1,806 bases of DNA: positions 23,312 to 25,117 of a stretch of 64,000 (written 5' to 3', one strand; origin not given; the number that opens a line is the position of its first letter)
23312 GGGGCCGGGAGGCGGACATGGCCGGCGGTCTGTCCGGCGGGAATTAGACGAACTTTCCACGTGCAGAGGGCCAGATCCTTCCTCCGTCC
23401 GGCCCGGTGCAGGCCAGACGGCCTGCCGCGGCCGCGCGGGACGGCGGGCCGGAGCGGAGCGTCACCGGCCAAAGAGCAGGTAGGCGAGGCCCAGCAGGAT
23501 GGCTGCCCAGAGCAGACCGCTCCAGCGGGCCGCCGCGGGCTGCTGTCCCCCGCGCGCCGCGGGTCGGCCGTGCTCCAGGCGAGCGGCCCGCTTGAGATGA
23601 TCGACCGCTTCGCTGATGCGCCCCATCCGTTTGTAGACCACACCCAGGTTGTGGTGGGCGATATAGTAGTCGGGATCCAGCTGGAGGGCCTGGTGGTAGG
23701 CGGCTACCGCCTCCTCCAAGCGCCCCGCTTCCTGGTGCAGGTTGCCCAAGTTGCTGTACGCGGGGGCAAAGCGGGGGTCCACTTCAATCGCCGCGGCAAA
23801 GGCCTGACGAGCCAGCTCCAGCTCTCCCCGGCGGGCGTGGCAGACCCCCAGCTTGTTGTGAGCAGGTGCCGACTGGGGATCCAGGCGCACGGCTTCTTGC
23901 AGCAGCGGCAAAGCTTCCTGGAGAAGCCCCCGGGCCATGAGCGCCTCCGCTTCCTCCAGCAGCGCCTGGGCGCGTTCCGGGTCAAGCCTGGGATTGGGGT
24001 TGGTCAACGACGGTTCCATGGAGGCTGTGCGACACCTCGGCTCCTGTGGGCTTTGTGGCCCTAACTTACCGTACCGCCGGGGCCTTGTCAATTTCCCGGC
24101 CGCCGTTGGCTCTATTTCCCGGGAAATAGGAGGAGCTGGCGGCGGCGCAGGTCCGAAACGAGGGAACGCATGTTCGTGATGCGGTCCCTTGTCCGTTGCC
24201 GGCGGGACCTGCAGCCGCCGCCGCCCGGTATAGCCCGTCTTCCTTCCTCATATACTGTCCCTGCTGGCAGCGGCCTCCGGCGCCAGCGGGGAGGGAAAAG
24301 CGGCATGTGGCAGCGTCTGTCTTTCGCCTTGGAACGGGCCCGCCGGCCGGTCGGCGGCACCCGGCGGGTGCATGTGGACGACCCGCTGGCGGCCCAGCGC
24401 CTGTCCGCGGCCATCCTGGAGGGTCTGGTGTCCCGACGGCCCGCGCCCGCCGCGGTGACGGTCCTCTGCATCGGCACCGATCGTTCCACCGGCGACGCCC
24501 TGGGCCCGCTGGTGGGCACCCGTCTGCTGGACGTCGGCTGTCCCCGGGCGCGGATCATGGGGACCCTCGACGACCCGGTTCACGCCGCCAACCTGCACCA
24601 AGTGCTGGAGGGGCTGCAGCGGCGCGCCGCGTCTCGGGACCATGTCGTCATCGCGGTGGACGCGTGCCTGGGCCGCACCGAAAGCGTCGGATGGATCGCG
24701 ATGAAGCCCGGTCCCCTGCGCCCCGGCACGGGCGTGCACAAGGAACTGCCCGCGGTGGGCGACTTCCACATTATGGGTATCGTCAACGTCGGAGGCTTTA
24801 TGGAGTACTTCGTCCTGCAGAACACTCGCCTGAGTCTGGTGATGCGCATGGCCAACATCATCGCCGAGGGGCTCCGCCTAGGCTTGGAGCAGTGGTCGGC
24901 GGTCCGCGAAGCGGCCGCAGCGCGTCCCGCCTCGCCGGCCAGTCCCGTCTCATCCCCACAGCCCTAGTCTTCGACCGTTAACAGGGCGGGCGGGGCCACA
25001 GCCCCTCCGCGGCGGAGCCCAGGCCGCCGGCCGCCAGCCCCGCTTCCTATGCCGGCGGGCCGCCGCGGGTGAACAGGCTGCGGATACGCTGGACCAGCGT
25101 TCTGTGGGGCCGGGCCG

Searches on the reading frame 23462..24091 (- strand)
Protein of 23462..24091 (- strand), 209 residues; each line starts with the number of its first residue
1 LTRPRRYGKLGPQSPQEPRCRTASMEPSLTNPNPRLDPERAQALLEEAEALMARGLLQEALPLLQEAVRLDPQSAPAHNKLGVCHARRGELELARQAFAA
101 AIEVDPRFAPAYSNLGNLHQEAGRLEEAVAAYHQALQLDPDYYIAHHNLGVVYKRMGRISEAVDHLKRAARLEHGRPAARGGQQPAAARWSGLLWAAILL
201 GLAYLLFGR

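Call 79: search_protein_families(library=pfam, proteins=[window:23462-24091:-], max_evalue=0.001)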
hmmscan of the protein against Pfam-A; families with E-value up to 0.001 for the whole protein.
window:23462-24091:- (209 aa): 22 families
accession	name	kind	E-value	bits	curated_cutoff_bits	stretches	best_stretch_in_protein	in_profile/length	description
PF00515.34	TPR_1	-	4.3e-29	99.5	27.8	3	109-142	1-34/34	Tetratricopeptide repeat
PF13414.12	TPR_11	-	1.1e-28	99.1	26.8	3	122-157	7-42/42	TPR repeat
PF07719.23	TPR_2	-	1.1e-26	91.1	27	4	109-142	1-34/34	Tetratricopeptide repeat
PF13431.12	TPR_17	-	1.1e-20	72.6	24.4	3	98-129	2-33/34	Tetratricopeptide repeat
PF13432.12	TPR_16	-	4.4e-20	72.2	32.7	3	45-103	1-59/65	Tetratricopeptide repeat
PF13181.12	TPR_8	-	8.1e-20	69.7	25.7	1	109-142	1-34/34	Tetratricopeptide repeat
PF13424.12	TPR_12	-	1.2e-19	70.7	30.1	3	109-171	3-73/77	Tetratricopeptide repeat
PF14559.12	TPR_19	-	2.3e-17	63.5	25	2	121-180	3-62/68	Tetratricopeptide repeat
PF13428.12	TPR_14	-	6.2e-14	51.6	23.5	2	114-150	6-42/44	Tetratricopeptide repeat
PF13176.12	TPR_7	-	7.9e-13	47.8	27.9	1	111-141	1-31/36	Tetratricopeptide repeat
PF13374.12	TPR_10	-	2.9e-12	46.6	27.5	1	111-138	4-31/42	Tetratricopeptide repeat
PF13174.12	TPR_6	-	3e-10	40.5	26.3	0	113-141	4-32/33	Tetratricopeptide repeat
PF13371.12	TPR_9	-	2.1e-08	34.5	35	1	115-179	1-65/73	Tetratricopeptide repeat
PF23914.1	TPR_CcmH_CycH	-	3.4e-07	30.7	42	0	35-101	78-147/158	Cytochrome c-type biogenesis protein H TPR domain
PF07721.20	TPR_4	-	8.5e-06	26.4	27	0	110-133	2-25/26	Tetratricopeptide repeat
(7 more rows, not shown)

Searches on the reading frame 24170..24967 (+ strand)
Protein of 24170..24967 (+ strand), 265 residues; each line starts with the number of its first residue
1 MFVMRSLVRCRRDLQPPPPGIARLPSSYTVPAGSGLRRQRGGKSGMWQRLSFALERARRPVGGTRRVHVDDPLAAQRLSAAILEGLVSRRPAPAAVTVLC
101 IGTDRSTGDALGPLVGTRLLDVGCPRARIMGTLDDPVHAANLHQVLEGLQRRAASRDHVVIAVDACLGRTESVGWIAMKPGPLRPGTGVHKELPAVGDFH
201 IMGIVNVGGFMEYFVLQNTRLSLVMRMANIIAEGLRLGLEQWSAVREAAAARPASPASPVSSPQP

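Call 79: search_protein_families(library=pfam, proteins=[window:24170-24967:+], max_evalue=0.001)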
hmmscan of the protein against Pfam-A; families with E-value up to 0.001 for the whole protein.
window:24170-24967:+ (265 aa): 1 family
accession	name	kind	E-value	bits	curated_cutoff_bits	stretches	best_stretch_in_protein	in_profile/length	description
PF06866.16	DUF1256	-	2.1e-52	177.3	27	1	67-233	2-163/164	Protein of unknown function (DUF1256)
